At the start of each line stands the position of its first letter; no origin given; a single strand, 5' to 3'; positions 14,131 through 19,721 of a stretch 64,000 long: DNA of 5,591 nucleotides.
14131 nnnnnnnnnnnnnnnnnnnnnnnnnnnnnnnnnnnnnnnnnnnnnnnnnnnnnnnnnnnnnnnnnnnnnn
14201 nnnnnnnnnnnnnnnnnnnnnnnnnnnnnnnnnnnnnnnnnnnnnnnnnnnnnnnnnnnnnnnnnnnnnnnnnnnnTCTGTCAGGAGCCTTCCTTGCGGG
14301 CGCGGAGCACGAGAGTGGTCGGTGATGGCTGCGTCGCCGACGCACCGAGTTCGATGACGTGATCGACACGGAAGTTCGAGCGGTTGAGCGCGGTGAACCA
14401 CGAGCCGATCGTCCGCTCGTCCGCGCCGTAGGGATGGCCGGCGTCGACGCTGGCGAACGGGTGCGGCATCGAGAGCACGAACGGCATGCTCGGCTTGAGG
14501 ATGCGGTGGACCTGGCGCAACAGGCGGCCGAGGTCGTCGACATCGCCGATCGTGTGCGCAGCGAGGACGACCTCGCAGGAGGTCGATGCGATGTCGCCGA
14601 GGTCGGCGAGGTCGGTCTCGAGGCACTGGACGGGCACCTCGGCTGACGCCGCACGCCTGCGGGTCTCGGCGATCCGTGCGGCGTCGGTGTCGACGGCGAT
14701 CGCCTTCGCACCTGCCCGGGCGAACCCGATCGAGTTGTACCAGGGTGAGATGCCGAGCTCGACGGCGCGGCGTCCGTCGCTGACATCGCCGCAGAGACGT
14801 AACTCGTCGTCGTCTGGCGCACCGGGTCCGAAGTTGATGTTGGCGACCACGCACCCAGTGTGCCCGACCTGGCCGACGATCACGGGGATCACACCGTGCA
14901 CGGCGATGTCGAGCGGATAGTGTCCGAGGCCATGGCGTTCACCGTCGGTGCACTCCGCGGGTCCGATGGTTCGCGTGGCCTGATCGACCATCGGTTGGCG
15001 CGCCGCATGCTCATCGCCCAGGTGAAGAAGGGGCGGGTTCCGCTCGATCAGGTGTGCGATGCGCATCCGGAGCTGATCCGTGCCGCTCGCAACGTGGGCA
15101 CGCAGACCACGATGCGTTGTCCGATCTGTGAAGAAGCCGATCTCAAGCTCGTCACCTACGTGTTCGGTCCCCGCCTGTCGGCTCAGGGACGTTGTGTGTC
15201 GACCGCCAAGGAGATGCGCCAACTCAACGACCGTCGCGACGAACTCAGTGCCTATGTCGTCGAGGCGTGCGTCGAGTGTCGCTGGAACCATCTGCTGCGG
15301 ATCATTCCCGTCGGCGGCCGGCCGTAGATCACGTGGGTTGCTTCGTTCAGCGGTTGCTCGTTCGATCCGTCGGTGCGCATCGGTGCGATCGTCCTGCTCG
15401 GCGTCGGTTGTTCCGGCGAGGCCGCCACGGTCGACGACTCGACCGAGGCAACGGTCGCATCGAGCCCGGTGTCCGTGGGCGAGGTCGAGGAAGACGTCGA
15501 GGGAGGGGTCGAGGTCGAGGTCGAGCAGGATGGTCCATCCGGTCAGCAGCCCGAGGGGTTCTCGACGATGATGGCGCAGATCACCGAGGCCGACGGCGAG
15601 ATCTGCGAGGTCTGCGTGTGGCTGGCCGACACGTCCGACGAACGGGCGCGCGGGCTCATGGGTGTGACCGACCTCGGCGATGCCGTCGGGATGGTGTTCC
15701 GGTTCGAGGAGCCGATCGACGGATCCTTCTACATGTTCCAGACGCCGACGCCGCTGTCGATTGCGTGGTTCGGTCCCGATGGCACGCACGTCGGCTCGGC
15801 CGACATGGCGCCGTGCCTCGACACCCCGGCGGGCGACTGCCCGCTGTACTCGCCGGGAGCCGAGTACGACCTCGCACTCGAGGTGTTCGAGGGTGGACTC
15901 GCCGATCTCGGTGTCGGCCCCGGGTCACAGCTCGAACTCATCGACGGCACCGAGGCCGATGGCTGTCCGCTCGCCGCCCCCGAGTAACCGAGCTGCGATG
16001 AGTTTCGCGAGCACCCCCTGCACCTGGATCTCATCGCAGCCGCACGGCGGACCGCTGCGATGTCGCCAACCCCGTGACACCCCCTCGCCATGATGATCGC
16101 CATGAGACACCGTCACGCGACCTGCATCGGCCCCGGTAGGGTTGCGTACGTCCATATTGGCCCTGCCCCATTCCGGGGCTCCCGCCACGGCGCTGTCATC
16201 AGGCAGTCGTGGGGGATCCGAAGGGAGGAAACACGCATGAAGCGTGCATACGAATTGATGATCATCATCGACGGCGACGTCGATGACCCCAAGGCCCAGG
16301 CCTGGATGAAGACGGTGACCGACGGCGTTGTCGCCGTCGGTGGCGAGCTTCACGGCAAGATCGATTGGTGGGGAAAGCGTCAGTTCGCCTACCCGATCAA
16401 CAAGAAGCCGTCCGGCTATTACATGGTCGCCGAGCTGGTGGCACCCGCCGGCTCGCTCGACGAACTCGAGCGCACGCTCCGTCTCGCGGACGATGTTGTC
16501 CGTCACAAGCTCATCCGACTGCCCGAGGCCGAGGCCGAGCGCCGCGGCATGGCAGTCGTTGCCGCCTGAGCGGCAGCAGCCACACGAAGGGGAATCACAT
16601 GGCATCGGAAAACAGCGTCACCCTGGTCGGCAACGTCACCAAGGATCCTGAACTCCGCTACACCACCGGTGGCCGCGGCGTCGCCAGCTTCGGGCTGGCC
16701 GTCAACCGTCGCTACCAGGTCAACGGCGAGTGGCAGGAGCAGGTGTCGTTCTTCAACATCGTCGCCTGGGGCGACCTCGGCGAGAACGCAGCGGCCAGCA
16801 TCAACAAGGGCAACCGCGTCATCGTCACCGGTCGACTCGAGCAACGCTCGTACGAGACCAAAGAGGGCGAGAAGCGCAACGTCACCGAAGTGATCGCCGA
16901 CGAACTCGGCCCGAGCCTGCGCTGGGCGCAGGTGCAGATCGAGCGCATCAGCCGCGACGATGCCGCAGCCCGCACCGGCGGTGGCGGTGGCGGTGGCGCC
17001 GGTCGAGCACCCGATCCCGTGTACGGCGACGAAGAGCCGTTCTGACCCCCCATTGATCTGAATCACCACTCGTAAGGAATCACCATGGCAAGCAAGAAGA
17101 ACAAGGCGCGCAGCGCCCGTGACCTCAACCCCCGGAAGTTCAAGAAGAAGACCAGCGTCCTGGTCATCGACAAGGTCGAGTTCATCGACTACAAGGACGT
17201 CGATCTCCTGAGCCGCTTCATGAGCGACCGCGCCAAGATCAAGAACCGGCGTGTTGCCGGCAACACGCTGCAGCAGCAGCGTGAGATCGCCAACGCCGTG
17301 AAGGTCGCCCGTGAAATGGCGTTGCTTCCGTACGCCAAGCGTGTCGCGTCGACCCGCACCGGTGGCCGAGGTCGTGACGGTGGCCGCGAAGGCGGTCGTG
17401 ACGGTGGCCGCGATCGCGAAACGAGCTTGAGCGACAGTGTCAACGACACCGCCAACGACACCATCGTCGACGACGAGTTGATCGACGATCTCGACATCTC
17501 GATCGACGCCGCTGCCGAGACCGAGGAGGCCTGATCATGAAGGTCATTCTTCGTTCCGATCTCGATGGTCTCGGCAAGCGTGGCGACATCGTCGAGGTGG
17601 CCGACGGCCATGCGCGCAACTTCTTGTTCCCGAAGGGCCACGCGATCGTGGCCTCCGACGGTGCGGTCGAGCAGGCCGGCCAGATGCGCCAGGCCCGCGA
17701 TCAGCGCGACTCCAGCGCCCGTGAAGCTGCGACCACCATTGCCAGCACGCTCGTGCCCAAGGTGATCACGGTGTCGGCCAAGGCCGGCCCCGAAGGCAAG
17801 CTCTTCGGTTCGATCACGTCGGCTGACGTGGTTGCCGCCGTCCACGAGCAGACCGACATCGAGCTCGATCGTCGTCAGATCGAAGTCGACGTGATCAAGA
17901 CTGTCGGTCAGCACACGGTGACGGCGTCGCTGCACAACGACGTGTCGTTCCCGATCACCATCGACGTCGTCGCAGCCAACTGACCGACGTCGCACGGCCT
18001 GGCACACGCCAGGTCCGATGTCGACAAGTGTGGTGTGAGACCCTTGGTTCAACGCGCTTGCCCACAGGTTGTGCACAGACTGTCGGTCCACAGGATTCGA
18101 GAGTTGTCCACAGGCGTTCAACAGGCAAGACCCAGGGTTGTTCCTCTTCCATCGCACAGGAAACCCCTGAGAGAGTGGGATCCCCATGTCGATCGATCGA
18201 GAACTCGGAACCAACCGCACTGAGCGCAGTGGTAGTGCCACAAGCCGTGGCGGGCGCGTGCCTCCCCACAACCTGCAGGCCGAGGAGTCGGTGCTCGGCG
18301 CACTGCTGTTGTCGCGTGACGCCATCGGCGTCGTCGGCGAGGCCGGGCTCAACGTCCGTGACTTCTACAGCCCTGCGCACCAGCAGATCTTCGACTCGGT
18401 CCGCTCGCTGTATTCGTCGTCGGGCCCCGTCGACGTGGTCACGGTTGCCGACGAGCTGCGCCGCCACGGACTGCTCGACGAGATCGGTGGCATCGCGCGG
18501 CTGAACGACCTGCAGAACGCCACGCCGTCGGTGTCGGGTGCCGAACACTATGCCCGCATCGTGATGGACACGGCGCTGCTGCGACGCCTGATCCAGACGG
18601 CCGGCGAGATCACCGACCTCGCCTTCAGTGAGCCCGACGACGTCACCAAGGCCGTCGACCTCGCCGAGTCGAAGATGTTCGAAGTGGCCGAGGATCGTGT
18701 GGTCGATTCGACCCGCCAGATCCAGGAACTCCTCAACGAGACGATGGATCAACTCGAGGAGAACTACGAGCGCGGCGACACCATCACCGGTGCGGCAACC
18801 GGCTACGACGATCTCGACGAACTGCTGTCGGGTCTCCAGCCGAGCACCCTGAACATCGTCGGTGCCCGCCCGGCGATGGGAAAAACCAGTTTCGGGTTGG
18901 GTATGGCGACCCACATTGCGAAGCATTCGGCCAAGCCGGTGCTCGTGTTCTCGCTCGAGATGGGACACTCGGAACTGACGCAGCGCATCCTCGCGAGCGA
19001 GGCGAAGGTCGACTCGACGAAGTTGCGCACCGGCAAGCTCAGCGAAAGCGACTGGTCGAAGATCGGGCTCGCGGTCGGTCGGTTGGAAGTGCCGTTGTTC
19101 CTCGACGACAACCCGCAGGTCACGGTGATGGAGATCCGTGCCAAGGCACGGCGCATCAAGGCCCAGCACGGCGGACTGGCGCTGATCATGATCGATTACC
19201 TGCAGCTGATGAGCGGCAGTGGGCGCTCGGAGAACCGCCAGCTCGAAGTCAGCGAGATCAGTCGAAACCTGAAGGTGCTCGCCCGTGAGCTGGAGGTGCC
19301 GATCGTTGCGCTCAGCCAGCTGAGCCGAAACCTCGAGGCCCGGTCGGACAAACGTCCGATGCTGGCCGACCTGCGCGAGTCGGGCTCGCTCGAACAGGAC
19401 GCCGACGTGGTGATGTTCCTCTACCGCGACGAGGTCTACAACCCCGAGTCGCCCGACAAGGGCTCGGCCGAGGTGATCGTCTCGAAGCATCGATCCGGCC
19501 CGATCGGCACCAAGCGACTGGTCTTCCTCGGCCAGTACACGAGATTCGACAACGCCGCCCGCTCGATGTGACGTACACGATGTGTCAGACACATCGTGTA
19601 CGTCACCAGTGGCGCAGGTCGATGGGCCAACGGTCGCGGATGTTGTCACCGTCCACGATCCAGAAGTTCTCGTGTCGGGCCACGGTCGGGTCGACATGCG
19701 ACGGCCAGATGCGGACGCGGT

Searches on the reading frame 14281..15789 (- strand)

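Call 6: search_protein_families(library=pfam, proteins=[window:14281-15789:-])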
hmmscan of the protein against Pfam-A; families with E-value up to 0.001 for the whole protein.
window:14281-15789:- (502 aa): 4 families
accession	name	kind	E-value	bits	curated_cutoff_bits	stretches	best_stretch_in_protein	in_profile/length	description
PF08241.18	Methyltransf_11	-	1.1e-09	39.2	21.2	1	349-434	7-90/95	Methyltransferase domain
PF13649.12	Methyltransf_25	-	8.7e-08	33.2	27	1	345-433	4-95/97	Methyltransferase domain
PF13489.12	Methyltransf_23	-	6.5e-05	23.2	27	1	352-467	36-147/164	Methyltransferase domain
PF08242.18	Methyltransf_12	-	0.00016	22.8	30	1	358-433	16-94/98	Methyltransferase domain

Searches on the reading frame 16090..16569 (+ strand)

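Call 6: search_protein_families(library=pfam, proteins=[window:16090-16569:+])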
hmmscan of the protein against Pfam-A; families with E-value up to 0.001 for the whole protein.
window:16090-16569:+ (159 aa): 1 family
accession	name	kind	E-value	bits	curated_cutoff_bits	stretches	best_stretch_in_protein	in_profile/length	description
PF01250.22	Ribosomal_S6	-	1.9e-21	76.5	27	1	54-143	2-90/90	Ribosomal protein S6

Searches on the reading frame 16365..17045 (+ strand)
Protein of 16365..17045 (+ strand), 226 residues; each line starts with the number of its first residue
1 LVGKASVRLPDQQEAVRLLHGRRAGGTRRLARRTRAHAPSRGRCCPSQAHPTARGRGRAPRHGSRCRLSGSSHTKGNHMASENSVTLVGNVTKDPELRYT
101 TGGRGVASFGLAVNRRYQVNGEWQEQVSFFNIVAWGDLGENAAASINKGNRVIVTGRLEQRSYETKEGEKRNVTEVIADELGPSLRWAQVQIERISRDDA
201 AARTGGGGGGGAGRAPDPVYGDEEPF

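Call 6: search_protein_families(library=pfam, proteins=[window:16365-17045:+])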
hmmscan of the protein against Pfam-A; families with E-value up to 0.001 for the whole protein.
window:16365-17045:+ (226 aa): 2 families
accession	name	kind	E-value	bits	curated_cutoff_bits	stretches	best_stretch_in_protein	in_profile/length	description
PF00436.31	SSB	-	7e-33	113.2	26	1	83-181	2-101/104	Single-strand binding protein family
PF22657.2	SSB_1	-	0.00025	21.6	27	1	83-165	1-82/91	Another single-strand binding protein family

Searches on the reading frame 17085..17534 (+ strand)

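Call 6: search_protein_families(library=pfam, proteins=[window:17085-17534:+])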
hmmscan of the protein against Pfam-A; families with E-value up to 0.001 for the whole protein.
window:17085-17534:+ (149 aa): 1 family
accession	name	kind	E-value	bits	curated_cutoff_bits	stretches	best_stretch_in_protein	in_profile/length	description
PF01084.26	Ribosomal_S18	-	3.9e-21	75.3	21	1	30-81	1-52/52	Ribosomal protein S18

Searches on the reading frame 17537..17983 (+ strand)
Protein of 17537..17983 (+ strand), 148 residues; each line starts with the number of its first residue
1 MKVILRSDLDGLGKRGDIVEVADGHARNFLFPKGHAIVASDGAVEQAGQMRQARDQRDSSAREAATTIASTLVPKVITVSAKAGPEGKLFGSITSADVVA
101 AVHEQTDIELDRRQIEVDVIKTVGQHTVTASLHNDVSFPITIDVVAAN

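Call 6: search_protein_families(library=pfam, proteins=[window:17537-17983:+])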
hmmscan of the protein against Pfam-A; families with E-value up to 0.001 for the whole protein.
window:17537-17983:+ (148 aa): 2 families
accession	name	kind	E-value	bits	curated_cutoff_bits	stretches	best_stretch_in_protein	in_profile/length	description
PF03948.19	Ribosomal_L9_C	-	2.1e-23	83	23.2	1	64-146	2-86/86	Ribosomal protein L9, C-terminal domain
PF01281.25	Ribosomal_L9_N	-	1.2e-19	70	20.7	1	1-46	1-46/47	Ribosomal protein L9, N-terminal domain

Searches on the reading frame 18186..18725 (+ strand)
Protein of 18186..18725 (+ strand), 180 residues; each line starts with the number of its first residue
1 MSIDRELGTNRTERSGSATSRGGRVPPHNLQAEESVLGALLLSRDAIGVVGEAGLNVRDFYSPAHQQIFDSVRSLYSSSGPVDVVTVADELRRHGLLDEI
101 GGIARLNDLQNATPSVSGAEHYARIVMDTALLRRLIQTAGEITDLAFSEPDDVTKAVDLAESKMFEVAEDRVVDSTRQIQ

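Call 40: search_solved_structures(query=window:18186-18725:+, show_alignments=3, max_evalue=0.00001)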
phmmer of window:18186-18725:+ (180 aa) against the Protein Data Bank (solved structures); distinct sequences matched with E-value up to 0.00001: 10.
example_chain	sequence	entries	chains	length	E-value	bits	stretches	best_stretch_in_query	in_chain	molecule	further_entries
2q6t_A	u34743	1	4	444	7.4e-34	120.6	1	23-172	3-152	DnaB replication fork helicase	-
2r5u_A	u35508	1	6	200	1.6e-33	119.5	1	21-173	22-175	Replicative DNA helicase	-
9dls_A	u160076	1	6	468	1.2e-30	110.1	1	10-174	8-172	Replicative DNA helicase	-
6t66_A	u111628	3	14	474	1.2e-30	110.1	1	10-174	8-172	Replicative DNA helicase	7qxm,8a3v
6bbm_A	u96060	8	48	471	1.7e-29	106.4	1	21-172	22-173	Replicative DNA helicase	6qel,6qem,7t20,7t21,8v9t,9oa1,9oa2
7t22_A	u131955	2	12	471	2.3e-29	106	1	21-172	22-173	Replicative DNA helicase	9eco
2vye_A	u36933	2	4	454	3.4e-28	102.2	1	23-171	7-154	REPLICATIVE DNA HELICASE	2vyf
2r6a_A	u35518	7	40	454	2.2e-27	99.5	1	23-171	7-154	Replicative helicase | Replicative DNA helicase DnaB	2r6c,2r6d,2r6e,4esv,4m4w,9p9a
1jwe_A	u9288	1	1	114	2.7e-22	83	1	24-136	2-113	PROTEIN (DNAB HELICASE)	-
1b79_A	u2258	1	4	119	7.4e-21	78.3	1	21-127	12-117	DnaB Helicase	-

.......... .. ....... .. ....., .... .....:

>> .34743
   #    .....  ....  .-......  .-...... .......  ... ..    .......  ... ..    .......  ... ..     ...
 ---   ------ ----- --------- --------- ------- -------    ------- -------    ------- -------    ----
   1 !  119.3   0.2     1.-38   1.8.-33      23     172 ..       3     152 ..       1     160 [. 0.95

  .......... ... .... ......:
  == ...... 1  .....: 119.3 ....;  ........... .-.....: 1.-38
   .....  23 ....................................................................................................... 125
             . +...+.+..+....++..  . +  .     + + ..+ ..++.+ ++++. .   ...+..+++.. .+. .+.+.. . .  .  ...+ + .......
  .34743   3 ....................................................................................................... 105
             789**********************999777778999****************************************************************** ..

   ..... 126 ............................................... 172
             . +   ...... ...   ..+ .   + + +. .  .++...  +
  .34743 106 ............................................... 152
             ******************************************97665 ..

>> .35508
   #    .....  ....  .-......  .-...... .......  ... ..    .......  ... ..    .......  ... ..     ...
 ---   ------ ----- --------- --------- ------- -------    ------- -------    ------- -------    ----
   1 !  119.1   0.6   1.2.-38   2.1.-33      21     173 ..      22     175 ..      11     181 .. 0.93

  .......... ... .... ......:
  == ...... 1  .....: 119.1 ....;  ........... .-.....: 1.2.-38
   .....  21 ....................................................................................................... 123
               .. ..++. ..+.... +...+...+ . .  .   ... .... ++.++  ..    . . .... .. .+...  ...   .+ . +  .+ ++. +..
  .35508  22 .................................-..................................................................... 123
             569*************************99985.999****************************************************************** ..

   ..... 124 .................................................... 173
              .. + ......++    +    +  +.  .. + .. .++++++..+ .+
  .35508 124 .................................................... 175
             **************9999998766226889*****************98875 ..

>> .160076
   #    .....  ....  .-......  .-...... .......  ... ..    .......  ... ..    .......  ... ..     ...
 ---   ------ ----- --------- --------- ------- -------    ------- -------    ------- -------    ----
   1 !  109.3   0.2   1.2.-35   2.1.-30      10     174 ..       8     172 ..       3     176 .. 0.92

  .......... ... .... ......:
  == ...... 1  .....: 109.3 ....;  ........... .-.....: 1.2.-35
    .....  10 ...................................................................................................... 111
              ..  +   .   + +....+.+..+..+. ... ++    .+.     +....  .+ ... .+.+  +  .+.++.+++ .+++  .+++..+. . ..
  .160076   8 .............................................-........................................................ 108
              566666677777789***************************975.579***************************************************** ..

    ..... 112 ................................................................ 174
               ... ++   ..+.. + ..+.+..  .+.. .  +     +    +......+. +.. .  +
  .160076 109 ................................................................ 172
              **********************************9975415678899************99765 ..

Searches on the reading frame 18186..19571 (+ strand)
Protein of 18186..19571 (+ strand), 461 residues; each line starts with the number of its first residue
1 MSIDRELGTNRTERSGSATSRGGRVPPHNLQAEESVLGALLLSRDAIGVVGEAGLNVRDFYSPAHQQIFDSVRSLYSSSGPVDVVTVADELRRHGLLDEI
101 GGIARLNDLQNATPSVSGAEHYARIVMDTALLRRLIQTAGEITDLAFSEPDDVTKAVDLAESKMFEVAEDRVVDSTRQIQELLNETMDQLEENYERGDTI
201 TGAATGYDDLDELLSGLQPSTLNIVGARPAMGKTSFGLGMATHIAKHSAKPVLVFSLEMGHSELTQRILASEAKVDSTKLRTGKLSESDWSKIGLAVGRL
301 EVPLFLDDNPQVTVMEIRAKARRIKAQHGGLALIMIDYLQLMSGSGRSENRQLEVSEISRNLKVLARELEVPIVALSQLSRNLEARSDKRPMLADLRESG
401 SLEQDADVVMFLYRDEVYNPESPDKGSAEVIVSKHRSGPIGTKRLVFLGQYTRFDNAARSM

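Call 6: search_protein_families(library=pfam, proteins=[window:18186-19571:+])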
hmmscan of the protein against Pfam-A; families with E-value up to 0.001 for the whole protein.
window:18186-19571:+ (461 aa): 3 families
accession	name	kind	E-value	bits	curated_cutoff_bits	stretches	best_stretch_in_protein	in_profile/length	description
PF03796.21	DnaB_C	-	8.9e-104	346.8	27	1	202-456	1-255/255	DnaB-like helicase C terminal domain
PF00772.26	DnaB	-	3.7e-29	101.3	23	1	26-128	2-103/103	DnaB-like helicase N terminal domain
PF13481.12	AAA_25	-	3.4e-12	46.9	27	1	210-378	22-189/195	AAA domain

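Call 9: find_related_loci(query=window:18186-19571:+, collection=genome_contigs, flank=3000)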
Query window:18186-19571:+ (461 aa) in genome_contigs; peptide patterns used: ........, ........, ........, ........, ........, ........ (x = any residue, [..] = any of these).
600 stretches matched a pattern (row limit reached: there are more); 598 encode a relative of the query (tblastn E <= 1e-3); the best 80 are kept; 80 distinct loci.
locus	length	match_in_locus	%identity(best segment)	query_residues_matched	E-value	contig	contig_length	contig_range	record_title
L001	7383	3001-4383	91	1-461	0e+0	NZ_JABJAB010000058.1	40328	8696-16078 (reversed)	MAG: Ilumatobacter sp. isolate SI073_bin179 k141_1197231, whole genome shotgun sequence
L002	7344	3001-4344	87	14-461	0e+0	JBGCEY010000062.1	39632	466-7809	MAG: Ilumatobacter sp. isolate SGMAG-35 contig62, whole genome shotgun sequence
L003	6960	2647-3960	76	22-459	0e+0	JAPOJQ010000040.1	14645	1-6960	MAG: Actinomycetota bacterium isolate bin67 k141_4476088_length_14645_cov_12.9818, whole genome shotgun sequence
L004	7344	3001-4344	70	9-461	0e+0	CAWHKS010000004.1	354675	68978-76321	MAG: uncultured Acidimicrobiales bacterium isolate MFD02840.bin.2.184 genome assembly, contig: contig_125905, whole geno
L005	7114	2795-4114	69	22-461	0e+0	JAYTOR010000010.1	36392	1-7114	MAG: Actinomycetota bacterium isolate GFS_4145 GFS_4145_9, whole genome shotgun sequence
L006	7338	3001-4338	61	14-459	0e+0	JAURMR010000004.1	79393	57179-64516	MAG: Acidimicrobiales bacterium isolate SFB_Oligo_Co_41 k141_204329, whole genome shotgun sequence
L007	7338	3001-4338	61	14-454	8e-177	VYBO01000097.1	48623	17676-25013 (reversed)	MAG: Acidimicrobiaceae bacterium isolate SB0673_bin_3 NODE_180_length_48623_cov_75.836353, whole genome shotgun sequence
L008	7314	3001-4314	62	23-459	3e-176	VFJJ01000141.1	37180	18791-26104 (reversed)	MAG: Actinomycetota bacterium isolate Bin_62_11 c_000002887604, whole genome shotgun sequence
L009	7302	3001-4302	62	23-456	4e-176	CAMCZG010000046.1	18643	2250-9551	MAG: Bifidobacterium breve isolate ME-08apr19-267 genome assembly, contig: ME-08apr19-C6225, whole genome shotgun sequen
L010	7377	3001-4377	59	9-460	4e-174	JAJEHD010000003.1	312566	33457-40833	MAG: Acidimicrobiia bacterium isolate p16x60bins.22 k141_602128, whole genome shotgun sequence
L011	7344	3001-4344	58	11-459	7e-174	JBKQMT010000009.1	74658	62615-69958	MAG: Acidimicrobiales bacterium isolate LABRr1A1B1C__bin_78 LABRr1A1B1C_000000014431, whole genome shotgun sequence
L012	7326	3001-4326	60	18-459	1e-173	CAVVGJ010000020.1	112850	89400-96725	MAG: uncultured Acidimicrobiaceae bacterium isolate MFD01721.bin.1.134 genome assembly, contig: contig_42652, whole geno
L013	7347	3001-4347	56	9-454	2e-164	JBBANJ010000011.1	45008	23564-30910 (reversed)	MAG: Ilumatobacteraceae bacterium isolate EUL_112 ctg11-EUL_112, whole genome shotgun sequence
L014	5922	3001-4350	60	10-458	7e-178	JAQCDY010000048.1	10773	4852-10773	MAG: Actinomycetota bacterium isolate casp15-mb.93 NODE_7354_length_10773_cov_0.356474, whole genome shotgun sequence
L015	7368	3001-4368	54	5-454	4e-159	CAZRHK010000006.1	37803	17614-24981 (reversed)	MAG TPA_asm: uncultured Bifidobacterium sp. isolate SRP219642_co6_368 genome assembly, contig: NODE_704_length_37803_cov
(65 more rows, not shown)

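Call 15: find_encoding_contigs(protein=window:18186-19571:+, flank=10000, max_places=6)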
Protein window:18186-19571:+ (461 aa): 1 contig read that carries it; 1 place shown.
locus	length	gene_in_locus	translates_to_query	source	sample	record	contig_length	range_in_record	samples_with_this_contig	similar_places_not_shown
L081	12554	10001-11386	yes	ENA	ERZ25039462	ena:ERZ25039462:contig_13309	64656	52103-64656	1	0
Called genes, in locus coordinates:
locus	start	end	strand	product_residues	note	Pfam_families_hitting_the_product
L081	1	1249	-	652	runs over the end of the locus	PF19516:DUF6049 (weak)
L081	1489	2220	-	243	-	PF00583:Acetyltransf_1, PF13673:Acetyltransf_10, PF13508:Acetyltransf_7, PF08445:FR47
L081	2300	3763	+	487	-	PF01743:PolyA_pol, PF12627:PolyA_pol_RNAbd, PF01966:HD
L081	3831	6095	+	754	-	PF00989:PAS, PF08448:PAS_4, PF13188:PAS_8 (weak), PF08447:PAS_3 (weak), PF13426:PAS_9 (weak), PF00990:GGDEF, PF00563:EAL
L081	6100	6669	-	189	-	PF13489:Methyltransf_23 (weak), PF08241:Methyltransf_11, PF13649:Methyltransf_25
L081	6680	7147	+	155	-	PF17249:DUF5318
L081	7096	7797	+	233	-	PF02643:DUF192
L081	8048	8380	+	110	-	PF01250:Ribosomal_S6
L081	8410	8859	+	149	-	PF00436:SSB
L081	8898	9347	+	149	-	PF01084:Ribosomal_S18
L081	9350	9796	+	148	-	PF01281:Ribosomal_L9_N, PF03948:Ribosomal_L9_C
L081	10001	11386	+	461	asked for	PF00772:DnaB, PF03796:DnaB_C, PF13481:AAA_25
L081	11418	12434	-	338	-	PF01168:Ala_racemase_N, PF14031:D-ser_dehydrat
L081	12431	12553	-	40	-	?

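Call 29: find_related_loci(query=window:18186-19571:+, collection=metagenome_contigs, flank=2500)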
Query window:18186-19571:+ (461 aa) in metagenome_contigs; peptide patterns used: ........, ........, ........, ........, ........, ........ (x = any residue, [..] = any of these).
600 stretches matched a pattern (row limit reached: there are more); 599 encode a relative of the query (tblastn E <= 1e-3); the best 80 are kept; 80 distinct loci.
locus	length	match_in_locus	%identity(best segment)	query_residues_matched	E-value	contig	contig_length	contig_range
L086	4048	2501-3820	73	23-461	0e+0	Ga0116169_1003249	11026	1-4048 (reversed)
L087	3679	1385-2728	70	9-461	0e+0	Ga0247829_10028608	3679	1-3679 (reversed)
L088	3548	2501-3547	88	3-349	0e+0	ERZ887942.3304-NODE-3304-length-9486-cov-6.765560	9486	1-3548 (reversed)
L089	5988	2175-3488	66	22-459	0e+0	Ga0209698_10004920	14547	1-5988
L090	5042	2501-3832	65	14-459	0e+0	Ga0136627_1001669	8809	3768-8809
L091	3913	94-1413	60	21-460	5e-180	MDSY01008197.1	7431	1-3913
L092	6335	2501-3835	59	15-459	8e-175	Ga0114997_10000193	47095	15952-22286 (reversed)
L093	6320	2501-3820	59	19-459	2e-174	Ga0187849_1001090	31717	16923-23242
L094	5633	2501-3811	59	23-459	6e-173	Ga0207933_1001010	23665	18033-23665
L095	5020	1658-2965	60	24-459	6e-175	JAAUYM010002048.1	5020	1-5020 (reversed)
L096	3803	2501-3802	57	9-439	4e-162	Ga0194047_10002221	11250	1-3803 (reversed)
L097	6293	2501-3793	58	28-456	6e-157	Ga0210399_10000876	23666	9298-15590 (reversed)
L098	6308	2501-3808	46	23-459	1e-137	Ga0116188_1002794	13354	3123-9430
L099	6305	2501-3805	47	24-459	5e-134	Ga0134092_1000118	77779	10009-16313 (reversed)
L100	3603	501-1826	51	17-460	1e-136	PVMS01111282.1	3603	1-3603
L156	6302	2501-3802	45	24-458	2e-117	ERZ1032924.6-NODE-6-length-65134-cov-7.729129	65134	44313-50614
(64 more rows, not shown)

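Call 68: search_protein_families(library=pfam, proteins=[L156:683-2140:-, L156:222-512:-])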
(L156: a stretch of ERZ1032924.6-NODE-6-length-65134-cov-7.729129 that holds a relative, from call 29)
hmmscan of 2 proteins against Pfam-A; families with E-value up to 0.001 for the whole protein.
L156:683-2140:- (485 aa): 1 family
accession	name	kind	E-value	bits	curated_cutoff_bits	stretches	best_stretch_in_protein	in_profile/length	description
PF01554.23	MatE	-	2.1e-44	151.5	24.9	2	49-208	1-160/161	MatE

L156:222-512:- (96 aa): 1 family
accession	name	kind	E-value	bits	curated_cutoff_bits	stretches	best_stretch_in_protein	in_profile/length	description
PF01250.22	Ribosomal_S6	-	1.8e-29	102.2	27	1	4-91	2-89/90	Ribosomal protein S6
